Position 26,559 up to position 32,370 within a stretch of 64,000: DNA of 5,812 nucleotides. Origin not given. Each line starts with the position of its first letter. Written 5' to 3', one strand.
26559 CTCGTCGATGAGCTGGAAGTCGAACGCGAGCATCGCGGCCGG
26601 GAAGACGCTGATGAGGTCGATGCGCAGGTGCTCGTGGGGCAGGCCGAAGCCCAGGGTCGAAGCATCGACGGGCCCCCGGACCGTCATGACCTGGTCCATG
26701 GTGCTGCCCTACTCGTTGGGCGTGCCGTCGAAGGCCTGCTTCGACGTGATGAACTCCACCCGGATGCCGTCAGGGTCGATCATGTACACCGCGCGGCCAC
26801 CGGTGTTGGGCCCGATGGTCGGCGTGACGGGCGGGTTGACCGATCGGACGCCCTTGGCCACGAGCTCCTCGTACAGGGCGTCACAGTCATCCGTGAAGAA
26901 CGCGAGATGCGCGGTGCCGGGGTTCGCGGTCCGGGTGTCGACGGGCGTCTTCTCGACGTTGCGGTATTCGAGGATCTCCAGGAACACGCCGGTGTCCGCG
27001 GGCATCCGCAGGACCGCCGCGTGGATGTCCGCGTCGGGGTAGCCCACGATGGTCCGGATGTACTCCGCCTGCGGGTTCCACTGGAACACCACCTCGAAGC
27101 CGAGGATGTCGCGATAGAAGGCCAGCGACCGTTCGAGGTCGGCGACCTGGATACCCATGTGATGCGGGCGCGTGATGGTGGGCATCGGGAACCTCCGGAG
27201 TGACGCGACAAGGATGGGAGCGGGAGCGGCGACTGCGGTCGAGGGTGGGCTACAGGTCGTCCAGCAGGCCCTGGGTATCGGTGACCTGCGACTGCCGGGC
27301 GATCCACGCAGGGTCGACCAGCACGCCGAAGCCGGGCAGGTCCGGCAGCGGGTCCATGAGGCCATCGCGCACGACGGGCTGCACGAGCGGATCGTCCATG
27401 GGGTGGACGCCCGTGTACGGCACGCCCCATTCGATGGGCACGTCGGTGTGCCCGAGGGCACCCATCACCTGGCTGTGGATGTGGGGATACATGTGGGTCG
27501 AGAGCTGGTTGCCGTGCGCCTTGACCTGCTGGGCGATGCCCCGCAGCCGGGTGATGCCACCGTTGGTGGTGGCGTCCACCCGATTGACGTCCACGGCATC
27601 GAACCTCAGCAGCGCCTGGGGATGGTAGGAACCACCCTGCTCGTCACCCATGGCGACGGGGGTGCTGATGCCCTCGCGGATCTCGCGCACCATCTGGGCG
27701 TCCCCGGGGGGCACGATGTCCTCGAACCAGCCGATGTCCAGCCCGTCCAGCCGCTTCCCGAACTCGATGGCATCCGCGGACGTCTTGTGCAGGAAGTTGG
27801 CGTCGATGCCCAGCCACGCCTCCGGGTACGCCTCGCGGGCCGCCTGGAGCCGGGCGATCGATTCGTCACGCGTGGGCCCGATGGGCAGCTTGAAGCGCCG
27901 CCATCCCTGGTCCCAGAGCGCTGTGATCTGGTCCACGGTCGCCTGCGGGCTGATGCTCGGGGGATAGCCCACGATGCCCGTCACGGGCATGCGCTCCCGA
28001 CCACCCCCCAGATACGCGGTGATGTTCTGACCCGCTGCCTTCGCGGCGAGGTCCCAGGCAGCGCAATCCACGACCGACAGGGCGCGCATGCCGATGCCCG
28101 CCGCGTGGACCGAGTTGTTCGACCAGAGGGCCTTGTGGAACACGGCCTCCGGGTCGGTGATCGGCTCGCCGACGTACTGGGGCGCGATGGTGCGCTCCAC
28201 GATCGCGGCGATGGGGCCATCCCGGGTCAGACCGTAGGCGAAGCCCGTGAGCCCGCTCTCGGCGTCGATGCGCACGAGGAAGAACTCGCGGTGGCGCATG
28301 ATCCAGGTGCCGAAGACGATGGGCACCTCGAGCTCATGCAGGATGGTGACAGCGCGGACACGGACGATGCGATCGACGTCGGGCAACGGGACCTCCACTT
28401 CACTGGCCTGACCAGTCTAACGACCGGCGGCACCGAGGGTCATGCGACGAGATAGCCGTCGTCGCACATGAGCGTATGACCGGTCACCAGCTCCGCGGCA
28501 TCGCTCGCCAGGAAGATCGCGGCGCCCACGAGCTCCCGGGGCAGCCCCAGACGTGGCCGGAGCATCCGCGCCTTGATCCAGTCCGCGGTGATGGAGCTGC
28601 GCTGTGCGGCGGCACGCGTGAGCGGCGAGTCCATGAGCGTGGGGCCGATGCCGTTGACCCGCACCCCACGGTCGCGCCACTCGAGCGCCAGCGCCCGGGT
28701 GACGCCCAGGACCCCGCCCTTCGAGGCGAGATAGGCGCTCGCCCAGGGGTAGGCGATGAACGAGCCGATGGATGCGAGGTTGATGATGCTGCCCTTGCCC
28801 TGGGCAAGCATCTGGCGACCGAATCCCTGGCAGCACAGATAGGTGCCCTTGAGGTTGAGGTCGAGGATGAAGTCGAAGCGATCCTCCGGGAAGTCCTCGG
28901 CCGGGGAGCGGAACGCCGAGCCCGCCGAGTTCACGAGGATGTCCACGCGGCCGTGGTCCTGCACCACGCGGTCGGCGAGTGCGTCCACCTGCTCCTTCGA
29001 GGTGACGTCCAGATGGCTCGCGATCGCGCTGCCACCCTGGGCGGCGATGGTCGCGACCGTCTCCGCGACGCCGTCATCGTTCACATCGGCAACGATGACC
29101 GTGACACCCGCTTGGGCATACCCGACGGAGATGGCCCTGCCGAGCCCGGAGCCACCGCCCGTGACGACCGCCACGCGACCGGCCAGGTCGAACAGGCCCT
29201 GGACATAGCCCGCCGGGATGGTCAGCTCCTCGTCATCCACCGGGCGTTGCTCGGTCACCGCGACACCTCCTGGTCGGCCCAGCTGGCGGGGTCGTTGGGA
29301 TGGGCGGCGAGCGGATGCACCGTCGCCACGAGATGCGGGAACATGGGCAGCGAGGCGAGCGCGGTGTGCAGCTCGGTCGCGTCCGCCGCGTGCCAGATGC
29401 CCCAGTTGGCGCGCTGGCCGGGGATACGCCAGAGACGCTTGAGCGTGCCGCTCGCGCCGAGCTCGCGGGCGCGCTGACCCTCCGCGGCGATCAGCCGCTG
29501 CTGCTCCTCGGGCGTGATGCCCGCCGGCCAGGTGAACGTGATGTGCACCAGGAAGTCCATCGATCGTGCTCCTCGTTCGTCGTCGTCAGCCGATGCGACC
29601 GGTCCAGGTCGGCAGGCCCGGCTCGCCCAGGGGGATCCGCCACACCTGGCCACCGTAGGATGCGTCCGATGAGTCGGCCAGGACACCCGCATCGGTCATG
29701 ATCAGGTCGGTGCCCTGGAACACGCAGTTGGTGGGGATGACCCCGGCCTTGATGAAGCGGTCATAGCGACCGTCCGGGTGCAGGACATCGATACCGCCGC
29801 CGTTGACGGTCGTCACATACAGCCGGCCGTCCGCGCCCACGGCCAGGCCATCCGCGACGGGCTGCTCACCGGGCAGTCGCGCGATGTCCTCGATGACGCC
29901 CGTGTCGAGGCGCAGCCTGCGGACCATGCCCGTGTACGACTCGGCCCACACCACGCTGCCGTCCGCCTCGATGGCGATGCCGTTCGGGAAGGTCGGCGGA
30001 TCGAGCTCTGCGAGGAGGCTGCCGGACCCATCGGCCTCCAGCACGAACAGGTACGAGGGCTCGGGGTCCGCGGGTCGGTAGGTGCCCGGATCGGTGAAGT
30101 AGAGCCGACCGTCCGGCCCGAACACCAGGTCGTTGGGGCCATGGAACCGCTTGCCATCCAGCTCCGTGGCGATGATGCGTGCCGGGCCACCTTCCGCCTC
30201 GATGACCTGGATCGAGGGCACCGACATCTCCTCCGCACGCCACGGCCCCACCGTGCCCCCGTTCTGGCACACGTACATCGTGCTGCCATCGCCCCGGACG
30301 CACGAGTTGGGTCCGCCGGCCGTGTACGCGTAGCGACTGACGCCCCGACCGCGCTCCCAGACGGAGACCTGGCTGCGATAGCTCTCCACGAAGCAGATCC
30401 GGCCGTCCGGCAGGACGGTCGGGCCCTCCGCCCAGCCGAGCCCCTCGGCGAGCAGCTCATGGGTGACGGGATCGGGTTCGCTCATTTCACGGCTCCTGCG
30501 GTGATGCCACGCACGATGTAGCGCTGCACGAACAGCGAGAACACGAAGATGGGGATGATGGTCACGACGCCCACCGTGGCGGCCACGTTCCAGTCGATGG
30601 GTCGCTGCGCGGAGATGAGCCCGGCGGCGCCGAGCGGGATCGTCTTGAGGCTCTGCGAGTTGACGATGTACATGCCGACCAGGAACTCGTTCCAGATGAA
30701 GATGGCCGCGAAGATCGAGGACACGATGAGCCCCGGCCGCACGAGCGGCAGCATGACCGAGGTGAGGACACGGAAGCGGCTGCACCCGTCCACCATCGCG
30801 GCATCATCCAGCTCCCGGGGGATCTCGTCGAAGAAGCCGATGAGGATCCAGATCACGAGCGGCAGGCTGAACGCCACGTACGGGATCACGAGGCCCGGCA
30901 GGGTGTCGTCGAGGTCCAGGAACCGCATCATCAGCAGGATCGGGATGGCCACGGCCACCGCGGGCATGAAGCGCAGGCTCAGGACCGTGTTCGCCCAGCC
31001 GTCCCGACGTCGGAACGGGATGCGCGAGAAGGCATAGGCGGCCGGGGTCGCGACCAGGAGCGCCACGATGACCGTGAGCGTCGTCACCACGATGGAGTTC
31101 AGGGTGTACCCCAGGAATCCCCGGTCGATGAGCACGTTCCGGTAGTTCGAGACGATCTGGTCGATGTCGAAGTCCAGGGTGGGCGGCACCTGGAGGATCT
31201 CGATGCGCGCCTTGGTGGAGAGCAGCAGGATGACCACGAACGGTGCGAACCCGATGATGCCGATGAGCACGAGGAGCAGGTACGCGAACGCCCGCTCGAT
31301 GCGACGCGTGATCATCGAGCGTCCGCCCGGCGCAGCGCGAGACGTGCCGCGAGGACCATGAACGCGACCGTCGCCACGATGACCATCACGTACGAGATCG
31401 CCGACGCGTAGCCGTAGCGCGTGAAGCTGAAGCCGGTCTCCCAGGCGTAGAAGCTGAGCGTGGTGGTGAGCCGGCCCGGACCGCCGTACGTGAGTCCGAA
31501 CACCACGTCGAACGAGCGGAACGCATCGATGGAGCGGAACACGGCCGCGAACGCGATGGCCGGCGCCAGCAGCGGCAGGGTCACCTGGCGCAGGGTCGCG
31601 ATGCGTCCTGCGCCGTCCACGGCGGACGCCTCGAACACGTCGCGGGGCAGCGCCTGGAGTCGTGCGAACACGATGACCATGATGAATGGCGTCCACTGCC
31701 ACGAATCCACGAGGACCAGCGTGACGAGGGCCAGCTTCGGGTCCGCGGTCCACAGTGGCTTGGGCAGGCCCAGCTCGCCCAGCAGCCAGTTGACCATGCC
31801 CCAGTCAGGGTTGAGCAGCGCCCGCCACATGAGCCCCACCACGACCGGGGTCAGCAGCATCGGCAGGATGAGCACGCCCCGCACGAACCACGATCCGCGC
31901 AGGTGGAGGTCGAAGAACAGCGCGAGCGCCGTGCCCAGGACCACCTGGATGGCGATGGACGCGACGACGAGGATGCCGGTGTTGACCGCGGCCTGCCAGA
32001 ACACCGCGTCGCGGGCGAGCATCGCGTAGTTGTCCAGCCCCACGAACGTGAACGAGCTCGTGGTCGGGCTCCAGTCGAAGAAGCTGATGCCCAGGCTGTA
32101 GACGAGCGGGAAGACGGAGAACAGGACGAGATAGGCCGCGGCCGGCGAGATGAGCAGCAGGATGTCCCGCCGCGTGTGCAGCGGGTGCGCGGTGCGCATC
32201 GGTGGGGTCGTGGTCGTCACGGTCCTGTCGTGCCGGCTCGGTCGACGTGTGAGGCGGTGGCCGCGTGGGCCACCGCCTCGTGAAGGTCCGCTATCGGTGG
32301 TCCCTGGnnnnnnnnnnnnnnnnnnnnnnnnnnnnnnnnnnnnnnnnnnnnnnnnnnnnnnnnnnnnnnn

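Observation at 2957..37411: Exceptional density of putative lactone hydrolases from three unrelated superfamilies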

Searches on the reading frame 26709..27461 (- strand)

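Call 8: search_protein_families(library=pfam, proteins=[window:26709-27461:-], max_evalue=0.00001)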
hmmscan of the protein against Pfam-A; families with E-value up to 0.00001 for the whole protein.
window:26709-27461:- (250 aa): 4 families
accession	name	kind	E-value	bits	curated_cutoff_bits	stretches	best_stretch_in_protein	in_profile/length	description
PF00903.31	Glyoxalase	-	2.3e-19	70.4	20.6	1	99-237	2-121/121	Glyoxalase/Bleomycin resistance protein/Dioxygenase superfamily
PF13669.12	Glyoxalase_4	-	3.2e-12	47.1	27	1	100-211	1-97/109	Glyoxalase/Bleomycin resistance protein/Dioxygenase superfamily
PF18029.7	Glyoxalase_6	-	3.8e-06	28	23.6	1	103-234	3-102/106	Glyoxalase-like domain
PF22677.2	Ble-like_N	-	5.3e-06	26.5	24.5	0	101-124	4-27/41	Bleomycin resistance protein-like N-terminal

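Call 37: search_protein_families(library=ncbifam, proteins=[window:26709-27461:-], max_evalue=0.00001)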
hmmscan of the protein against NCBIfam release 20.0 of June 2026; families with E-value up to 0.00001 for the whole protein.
window:26709-27461:- (250 aa): 13 families
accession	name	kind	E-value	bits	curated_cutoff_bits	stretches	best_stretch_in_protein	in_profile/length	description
TIGR00068.2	glyox_I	equivalog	4.1e-10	39.7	120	1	101-242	4-142/143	lactoylglutathione lyase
TIGR03211.1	catechol_2_3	equivalog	2.6e-09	36.8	320.2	0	96-159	2-61/303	catechol 2,3-dioxygenase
NF007629.0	PRK10291.1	equivalog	1.7e-08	34.4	246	1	101-247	5-133/135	lactoylglutathione lyase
NF050075.1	SMU1112c_YaeR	equivalog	2.9e-08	34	140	1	98-237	3-123/125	SMU1112c/YaeR family gloxylase I-like metalloprotein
NF000496.2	Fos_GSH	equivalog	4.3e-08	33.3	180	0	100-132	6-38/136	fosfomycin resistance glutathione transferase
TIGR03081.1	metmalonyl_epim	equivalog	1.2e-07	32.3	114.95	1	100-231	3-118/129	methylmalonyl-CoA epimerase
NF008551.0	PRK11478.1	equivalog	1.2e-07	32.2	148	0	96-125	4-33/129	VOC family protein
NF000124.1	fos-Vibrio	exception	2e-07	31.2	250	0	100-132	6-38/132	FosG/FosC2-related fosfomycin resistance glutathione transferase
TIGR03645.1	glyox_marine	hypoth_equivalog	2.8e-07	30.6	262.05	1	100-237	6-148/162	lactoylglutathione lyase family protein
NF000094.1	354827590_fosA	exception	6.1e-07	29.6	275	0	99-132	5-38/135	FosA family fosfomycin resistance glutathione transferase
TIGR02295.1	HpaD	equivalog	1e-06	28.2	321.4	0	96-158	2-60/298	3,4-dihydroxyphenylacetate 2,3-dioxygenase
NF050074.1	glyox_I_GloA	exception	2.3e-06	27.8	165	0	100-238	3-120/121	lactoylglutathione lyase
NF000467.1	FosG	exception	6.6e-06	26.2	240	0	100-132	6-38/132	FosG family fosfomycin resistance glutathione transferase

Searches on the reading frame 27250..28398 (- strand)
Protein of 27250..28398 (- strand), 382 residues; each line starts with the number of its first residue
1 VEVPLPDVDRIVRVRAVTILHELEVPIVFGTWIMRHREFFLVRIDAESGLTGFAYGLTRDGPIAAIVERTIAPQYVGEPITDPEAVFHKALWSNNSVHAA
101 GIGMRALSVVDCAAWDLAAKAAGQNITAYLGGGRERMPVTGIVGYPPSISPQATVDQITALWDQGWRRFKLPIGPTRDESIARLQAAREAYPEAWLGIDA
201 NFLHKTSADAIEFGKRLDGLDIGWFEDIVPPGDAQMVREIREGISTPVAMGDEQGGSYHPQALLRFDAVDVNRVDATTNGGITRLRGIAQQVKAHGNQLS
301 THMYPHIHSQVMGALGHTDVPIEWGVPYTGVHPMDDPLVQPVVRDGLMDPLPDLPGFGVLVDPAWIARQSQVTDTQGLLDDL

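Call 8: search_protein_families(library=pfam, proteins=[window:27250-28398:-], max_evalue=0.00001)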
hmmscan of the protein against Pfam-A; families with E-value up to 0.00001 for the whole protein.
window:27250-28398:- (382 aa): 2 families
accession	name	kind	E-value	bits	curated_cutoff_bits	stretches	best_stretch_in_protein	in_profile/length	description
PF13378.12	MR_MLE_C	-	6.6e-32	111.4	29.4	1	155-364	3-218/219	Enolase C-terminal domain-like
PF02746.21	MR_MLE_N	-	1e-10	42.3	22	1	18-131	5-117/117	Mandelate racemase / muconate lactonizing enzyme, N-terminal domain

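Call 37: search_protein_families(library=ncbifam, proteins=[window:27250-28398:-], max_evalue=0.00001)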
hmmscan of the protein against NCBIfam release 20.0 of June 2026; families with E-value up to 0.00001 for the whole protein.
window:27250-28398:- (382 aa): 13 families
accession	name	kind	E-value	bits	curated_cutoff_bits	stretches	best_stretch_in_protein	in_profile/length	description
NF047820.1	TalGalacDh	equivalog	1.4e-33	116.4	500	1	36-361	35-356/371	L-talarate/galactarate dehydratase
NF043051.1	ManoateDhtManD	equivalog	2.9e-24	85.7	550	2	202-366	208-380/403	D-mannonate dehydratase ManD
NF011654.0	PRK15072.1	subfamily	6.4e-23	81.3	430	2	205-363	217-378/404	D-galactonate dehydratase family protein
NF040866.1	AraD_Arch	equivalog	2.1e-19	69.8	650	1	53-303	52-302/372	arabinonate dehydratase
NF011968.0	PRK15440.1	equivalog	5.6e-17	61.7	393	1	40-363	60-385/395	L-rhamnonate dehydratase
NF010624.0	PRK14017.1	equivalog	1.5e-16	60.4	311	1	31-302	8-285/382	galactonate dehydratase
TIGR01928.1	menC_lowGC_arch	equivalog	8.5e-16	57.9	200.65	1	34-299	18-278/325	o-succinylbenzoate synthase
NF040790.2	glucon_galact_dh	equivalog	2.3e-12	46.5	750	1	103-302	90-299/390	bifunctional D-gluconate/D-galactonate dehydratase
TIGR02534.1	mucon_cyclo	subfamily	7e-12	45.1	334.95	1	30-363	20-359/368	muconate/chloromuconate family cycloisomerase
NF041118.1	A_G_epim_Thtga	equivalog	9.1e-10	38.2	500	1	109-274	100-263/341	L-Ala-D/L-Glu epimerase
NF043002.1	HProlDhtase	equivalog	1.2e-09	37.5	500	1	105-290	100-280/366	cis-3-hydroxy-L-proline dehydratase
NF042940.1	racemase_DgcA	equivalog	8e-09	35.1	400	1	108-296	86-263/323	N-acetyl-D-Glu racemase DgcA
NF011708.0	PRK15129.1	equivalog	5.2e-06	25.7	343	1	106-299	87-271/321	L-Ala-D/L-Glu epimerase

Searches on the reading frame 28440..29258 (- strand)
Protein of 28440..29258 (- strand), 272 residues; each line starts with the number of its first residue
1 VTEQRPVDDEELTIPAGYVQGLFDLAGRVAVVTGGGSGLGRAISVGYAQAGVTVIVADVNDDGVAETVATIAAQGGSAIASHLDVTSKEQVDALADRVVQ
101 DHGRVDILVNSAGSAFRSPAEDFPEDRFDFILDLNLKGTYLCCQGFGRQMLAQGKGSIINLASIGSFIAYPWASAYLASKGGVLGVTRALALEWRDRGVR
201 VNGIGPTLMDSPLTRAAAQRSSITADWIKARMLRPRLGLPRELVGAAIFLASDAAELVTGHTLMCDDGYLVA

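Call 8: search_protein_families(library=pfam, proteins=[window:28440-29258:-], max_evalue=0.00001)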
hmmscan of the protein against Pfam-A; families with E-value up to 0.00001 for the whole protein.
window:28440-29258:- (272 aa): 3 families
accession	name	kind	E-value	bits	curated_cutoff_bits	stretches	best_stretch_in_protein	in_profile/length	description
PF13561.12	adh_short_C2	-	9.1e-59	199.3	27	1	37-269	6-235/236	Enoyl-(Acyl carrier protein) reductase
PF00106.31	adh_short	-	7.8e-53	179.3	26.6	1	28-218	1-191/195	short chain dehydrogenase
PF08659.16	KR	-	8.5e-08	32.8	22.6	1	31-201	4-170/180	KR domain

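Call 37: search_protein_families(library=ncbifam, proteins=[window:28440-29258:-], max_evalue=0.00001)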
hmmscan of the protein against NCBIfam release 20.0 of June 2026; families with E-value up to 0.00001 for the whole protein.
window:28440-29258:- (272 aa): 224 families (the best 25 are shown)
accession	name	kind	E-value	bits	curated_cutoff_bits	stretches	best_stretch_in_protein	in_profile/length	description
NF005309.0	PRK06841.1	subfamily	2.1e-67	227.3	286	1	20-271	8-254/255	GolD/DthD family dehydrogenase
NF004818.0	PRK06172.1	equivalog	1.4e-63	214.6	336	1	24-270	4-251/253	SDR family oxidoreductase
NF004791.0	PRK06138.1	equivalog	5.3e-63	212.7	312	1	24-271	2-251/252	SDR family oxidoreductase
NF005711.0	PRK07523.1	subfamily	2.7e-61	207.4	413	1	21-269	4-251/255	SDR family oxidoreductase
NF004774.0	PRK06114.1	equivalog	5.5e-61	206.2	360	1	19-270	8-260/262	SDR family oxidoreductase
NF005559.1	PRK07231.1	subfamily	1.2e-59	201.9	215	1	25-270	2-248/249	glucose 1-dehydrogenase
NF006070.0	PRK08213.1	subfamily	7.7e-59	199.3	279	1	19-270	4-257/259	gluconate 5-dehydrogenase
TIGR01832.1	kduD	equivalog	1.2e-58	198.6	338.85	1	23-270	1-246/248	2-dehydro-3-deoxy-D-gluconate 5-dehydrogenase KduD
NF004778.0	PRK06124.1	equivalog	6.4e-57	192.9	303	1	22-271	6-254/256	SDR family oxidoreductase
NF005390.0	PRK06935.1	equivalog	1.4e-56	191.7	369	1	17-271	5-257/258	2-dehydro-3-deoxy-D-gluconate 5-dehydrogenase KduD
NF009093.0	PRK12429.1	subfamily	2.9e-55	187.4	258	1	25-271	3-258/259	3-hydroxybutyrate dehydrogenase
NF004198.0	PRK05653.1-3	equivalog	8.5e-55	185.9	296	1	25-267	5-244/248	3-oxoacyl-ACP reductase FabG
NF052558.1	MBtsdlDhBudC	equivalog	7.3e-54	183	270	1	26-269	2-241/250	meso-2,3-butanediol dehydrogenase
NF009466.0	PRK12826.1-2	subfamily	3.7e-53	180.5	222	1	28-269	4-244/248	3-oxoacyl-ACP reductase FabG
NF005983.0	PRK08085.1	equivalog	2.6e-52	178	408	1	20-272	2-253/254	gluconate 5-dehydrogenase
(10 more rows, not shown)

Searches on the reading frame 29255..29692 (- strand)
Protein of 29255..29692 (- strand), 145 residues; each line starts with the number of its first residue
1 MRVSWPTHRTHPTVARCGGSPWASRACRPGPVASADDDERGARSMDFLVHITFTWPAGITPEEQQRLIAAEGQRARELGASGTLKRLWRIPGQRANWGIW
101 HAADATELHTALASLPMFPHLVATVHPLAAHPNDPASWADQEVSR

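Call 8: search_protein_families(library=pfam, proteins=[window:29255-29692:-], max_evalue=0.00001)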
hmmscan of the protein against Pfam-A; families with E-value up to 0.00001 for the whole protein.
window:29255-29692:- (145 aa): 1 family
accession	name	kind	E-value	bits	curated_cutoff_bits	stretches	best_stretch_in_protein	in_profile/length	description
PF02426.22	MIase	-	8.3e-29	100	26.7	1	45-134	1-90/90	Muconolactone delta-isomerase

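Call 37: search_protein_families(library=ncbifam, proteins=[window:29255-29692:-], max_evalue=0.00001)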
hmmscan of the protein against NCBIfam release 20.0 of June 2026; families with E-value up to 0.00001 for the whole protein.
window:29255-29692:- (145 aa): 1 family
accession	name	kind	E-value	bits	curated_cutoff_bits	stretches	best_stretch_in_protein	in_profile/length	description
TIGR03221.1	muco_delta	equivalog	1.3e-18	66.8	130.6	1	47-133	2-88/90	muconolactone Delta-isomerase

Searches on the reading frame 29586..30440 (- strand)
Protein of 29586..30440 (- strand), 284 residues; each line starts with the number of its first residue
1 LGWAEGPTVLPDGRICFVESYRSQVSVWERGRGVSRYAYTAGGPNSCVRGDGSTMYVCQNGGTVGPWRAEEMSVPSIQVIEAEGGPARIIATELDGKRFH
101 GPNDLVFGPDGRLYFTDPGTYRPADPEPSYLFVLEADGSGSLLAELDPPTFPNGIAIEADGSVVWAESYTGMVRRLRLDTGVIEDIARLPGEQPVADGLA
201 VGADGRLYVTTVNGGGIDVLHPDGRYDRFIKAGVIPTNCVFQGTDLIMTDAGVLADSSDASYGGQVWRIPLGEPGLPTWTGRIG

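Call 17: search_solved_structures(query=window:29586-30440:-, max_evalue=0.001)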
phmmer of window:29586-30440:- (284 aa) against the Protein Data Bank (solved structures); distinct sequences matched with E-value up to 0.001: 19.
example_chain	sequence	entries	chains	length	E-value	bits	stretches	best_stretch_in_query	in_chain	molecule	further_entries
7ris_A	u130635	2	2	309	4.5e-19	72.4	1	2-247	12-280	Beta-propeller lactonase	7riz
8djf_A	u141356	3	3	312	5.1e-19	72.2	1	2-247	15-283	Gluconolactonase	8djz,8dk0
3e5z_A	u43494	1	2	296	8.1e-10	42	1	82-230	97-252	putative Gluconolactonase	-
3dr2_A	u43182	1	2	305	3.7e-09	39.8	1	84-243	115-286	Exported gluconolactonase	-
2iat_A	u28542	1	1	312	7e-05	25.7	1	77-228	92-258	Diisopropylfluorophosphatase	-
9m58_A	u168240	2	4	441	7.5e-05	25.7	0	144-225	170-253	Superoxide dismutase (SodC), Cu-Zn family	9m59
2iax_A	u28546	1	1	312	9.4e-05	25.3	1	77-227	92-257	Diisopropylfluorophosphatase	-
2ias_A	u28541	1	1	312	0.00013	24.9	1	77-227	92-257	Diisopropylfluorophosphatase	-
1rwi_B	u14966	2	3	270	0.00013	24.9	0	135-214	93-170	Serine/threonine-protein kinase pknD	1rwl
2iau_A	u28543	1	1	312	0.00013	24.9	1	77-228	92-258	Diisopropylfluorophosphatase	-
3hlh_A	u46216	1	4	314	0.00018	24.4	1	77-227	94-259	Diisopropyl-fluorophosphatase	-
3hli_A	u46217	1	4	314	0.00018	24.4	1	77-227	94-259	Diisopropyl-fluorophosphatase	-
2iav_A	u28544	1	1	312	0.00021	24.2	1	77-228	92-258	Diisopropylfluorophosphatase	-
2iar_A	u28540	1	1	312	0.00024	24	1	77-227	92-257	Diisopropylfluorophosphatase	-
2iao_A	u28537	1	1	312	0.00024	24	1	77-227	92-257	DIISOPROPYLFLUOROPHOSPHATASE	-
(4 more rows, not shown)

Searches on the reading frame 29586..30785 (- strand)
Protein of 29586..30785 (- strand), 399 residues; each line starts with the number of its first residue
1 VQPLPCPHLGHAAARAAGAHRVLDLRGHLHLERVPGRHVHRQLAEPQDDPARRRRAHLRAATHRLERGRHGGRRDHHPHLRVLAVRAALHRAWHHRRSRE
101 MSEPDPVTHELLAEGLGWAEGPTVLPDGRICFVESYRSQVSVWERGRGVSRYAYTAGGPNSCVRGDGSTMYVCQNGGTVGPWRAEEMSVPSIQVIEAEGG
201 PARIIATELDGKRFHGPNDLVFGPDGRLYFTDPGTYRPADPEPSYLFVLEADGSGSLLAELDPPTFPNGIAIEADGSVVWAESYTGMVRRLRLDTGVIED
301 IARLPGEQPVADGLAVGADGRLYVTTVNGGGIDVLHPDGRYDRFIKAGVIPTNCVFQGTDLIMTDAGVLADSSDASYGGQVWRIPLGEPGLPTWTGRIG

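Call 8: search_protein_families(library=pfam, proteins=[window:29586-30785:-], max_evalue=0.00001)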
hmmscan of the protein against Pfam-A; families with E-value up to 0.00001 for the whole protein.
window:29586-30785:- (399 aa): 3 families
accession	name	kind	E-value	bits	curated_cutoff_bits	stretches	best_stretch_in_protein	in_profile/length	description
PF08450.18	SGL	-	8.5e-28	98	26.3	1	118-361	1-237/246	SMP-30/Gluconolactonase/LRE-like region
PF20067.5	SSL_N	-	1.6e-06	28.3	18.9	0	215-231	21-37/46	Strictosidine synthase-like, N-terminal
PF24684.1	Vgb_lyase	-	5.9e-06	25.7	50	0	248-343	80-173/290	Virginiamycin B lyase family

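Call 11: search_protein_families(library=ncbifam, proteins=[window:29586-30785:-], max_evalue=0.001)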
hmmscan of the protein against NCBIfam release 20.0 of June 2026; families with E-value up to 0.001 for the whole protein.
window:29586-30785:- (399 aa): 1 family
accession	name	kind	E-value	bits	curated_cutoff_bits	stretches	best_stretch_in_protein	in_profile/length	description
NF033206.1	ScyE_fam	subfamily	7.6e-06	25.7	80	0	251-331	167-228/333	ScyD/ScyE family protein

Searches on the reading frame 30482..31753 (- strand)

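Call 8: search_protein_families(library=pfam, proteins=[window:30482-31753:-], max_evalue=0.00001)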
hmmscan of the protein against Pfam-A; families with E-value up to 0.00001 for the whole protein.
window:30482-31753:- (423 aa): 1 family
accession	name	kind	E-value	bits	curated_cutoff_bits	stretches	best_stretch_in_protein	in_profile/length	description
PF00528.27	BPD_transp_1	-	2e-16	60.7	26.4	1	239-417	9-182/184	Binding-protein-dependent transport system inner membrane component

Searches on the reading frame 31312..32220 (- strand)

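Call 9: search_protein_families(library=pfam, proteins=[window:31312-32220:-], max_evalue=0.00001)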
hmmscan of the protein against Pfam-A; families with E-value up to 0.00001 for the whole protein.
window:31312-32220:- (302 aa): 1 family
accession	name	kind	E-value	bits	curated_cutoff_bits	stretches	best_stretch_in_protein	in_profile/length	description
PF00528.27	BPD_transp_1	-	9.9e-12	45.4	26.4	1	93-292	2-176/184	Binding-protein-dependent transport system inner membrane component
